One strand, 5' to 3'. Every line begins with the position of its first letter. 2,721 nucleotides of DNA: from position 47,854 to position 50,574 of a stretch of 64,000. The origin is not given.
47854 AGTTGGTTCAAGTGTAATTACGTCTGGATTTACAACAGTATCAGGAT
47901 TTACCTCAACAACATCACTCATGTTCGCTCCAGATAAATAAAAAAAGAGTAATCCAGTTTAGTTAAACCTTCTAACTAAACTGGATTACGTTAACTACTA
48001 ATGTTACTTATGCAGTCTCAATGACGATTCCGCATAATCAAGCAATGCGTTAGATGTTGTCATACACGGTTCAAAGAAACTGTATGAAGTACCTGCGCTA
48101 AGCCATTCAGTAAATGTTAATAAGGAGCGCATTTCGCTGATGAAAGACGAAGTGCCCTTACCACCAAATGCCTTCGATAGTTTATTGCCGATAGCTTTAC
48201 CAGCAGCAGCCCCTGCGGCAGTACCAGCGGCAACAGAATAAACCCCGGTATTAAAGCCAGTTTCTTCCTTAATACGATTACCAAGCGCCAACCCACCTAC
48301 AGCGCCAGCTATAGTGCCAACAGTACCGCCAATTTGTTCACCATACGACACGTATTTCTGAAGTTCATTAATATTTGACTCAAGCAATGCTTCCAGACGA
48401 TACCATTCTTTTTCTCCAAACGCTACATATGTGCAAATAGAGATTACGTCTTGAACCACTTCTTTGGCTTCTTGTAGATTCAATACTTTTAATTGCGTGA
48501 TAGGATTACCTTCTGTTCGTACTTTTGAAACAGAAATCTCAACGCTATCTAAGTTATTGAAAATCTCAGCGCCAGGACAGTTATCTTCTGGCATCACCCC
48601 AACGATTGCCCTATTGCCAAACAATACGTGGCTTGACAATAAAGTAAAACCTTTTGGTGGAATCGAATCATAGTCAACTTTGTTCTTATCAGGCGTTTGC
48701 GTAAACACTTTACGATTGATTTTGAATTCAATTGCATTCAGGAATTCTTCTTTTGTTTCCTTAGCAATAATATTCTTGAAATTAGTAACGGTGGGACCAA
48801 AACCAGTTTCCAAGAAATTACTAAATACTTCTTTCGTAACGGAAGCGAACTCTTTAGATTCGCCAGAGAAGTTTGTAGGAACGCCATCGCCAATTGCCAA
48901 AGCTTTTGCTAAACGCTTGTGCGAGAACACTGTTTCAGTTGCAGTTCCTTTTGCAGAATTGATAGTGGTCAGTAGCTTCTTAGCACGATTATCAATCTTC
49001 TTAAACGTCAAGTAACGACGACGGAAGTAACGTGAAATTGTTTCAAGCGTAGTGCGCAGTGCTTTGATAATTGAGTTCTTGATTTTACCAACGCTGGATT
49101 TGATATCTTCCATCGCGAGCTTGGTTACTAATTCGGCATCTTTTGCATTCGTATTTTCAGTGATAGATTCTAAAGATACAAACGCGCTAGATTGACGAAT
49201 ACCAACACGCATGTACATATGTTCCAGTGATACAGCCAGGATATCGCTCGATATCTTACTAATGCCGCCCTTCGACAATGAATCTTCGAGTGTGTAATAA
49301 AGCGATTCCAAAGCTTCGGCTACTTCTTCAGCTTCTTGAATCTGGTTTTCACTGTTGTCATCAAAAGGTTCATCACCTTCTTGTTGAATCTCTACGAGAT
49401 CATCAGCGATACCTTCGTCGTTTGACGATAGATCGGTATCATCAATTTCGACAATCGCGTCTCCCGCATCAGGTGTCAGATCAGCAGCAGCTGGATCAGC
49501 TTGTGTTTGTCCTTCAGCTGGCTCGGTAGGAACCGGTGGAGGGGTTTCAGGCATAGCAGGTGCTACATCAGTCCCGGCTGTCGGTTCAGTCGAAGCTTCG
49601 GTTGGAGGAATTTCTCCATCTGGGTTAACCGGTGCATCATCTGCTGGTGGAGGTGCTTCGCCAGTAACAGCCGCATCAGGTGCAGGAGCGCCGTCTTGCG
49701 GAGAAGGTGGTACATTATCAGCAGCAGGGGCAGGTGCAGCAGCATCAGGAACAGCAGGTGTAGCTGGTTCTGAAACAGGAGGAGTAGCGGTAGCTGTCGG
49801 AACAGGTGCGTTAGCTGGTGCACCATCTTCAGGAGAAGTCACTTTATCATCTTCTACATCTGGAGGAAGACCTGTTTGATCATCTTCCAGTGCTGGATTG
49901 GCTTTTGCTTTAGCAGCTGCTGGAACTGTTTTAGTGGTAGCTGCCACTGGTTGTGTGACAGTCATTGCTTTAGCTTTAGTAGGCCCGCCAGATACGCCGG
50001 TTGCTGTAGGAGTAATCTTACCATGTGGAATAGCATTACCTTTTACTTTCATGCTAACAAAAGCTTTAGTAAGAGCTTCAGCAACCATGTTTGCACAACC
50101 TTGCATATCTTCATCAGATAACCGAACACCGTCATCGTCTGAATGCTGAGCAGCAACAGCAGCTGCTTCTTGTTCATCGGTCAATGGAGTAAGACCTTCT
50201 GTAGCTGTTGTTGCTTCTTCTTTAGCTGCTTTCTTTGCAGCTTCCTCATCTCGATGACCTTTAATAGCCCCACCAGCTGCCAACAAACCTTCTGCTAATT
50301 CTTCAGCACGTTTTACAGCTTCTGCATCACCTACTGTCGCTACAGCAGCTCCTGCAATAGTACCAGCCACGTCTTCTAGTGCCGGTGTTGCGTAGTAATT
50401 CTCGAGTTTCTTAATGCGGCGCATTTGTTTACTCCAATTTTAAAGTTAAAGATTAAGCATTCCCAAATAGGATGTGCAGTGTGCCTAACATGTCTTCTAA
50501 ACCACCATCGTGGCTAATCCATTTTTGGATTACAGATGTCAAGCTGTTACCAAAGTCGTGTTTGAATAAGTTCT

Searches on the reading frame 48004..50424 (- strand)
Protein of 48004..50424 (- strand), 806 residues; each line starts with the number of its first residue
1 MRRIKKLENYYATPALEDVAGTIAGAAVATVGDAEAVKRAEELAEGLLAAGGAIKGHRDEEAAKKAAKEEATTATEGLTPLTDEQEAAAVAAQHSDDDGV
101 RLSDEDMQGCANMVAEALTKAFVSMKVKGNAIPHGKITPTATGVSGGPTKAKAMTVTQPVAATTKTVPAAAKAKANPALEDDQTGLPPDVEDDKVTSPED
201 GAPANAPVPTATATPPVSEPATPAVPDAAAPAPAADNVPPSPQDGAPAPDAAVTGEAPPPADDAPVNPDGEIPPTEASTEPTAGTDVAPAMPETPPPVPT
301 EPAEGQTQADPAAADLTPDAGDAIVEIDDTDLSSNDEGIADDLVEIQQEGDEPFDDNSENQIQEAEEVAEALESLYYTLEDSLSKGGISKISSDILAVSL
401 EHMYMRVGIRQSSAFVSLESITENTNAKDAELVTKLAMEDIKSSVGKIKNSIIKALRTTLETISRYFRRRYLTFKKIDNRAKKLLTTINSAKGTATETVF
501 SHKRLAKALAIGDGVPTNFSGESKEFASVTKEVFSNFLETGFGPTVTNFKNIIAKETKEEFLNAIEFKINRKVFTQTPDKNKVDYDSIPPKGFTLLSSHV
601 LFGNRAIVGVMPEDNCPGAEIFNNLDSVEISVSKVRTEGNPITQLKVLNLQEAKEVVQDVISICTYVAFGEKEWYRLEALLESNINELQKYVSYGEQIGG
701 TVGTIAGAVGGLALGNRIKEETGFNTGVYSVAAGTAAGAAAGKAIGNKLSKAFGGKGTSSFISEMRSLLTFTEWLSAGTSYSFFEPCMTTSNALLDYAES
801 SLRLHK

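Call 92: search_dna_similar(query=window:48004-50424:-, collection=phages, mode=protein, max_evalue=0.00001, max_rows=12)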
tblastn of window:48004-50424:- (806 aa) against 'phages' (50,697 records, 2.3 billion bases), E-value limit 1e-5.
No match.

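Call 93: search_protein_families(library=pfam, proteins=[window:48004-50424:-], max_evalue=0.001)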
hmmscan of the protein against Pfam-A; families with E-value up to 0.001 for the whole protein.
window:48004-50424:- (806 aa): 1 family
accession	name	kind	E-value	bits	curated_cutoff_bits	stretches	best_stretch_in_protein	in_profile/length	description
PF12699.13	phiKZ_IP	-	5.5e-24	85.5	27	1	340-680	3-323/387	phiKZ-like phage internal head proteins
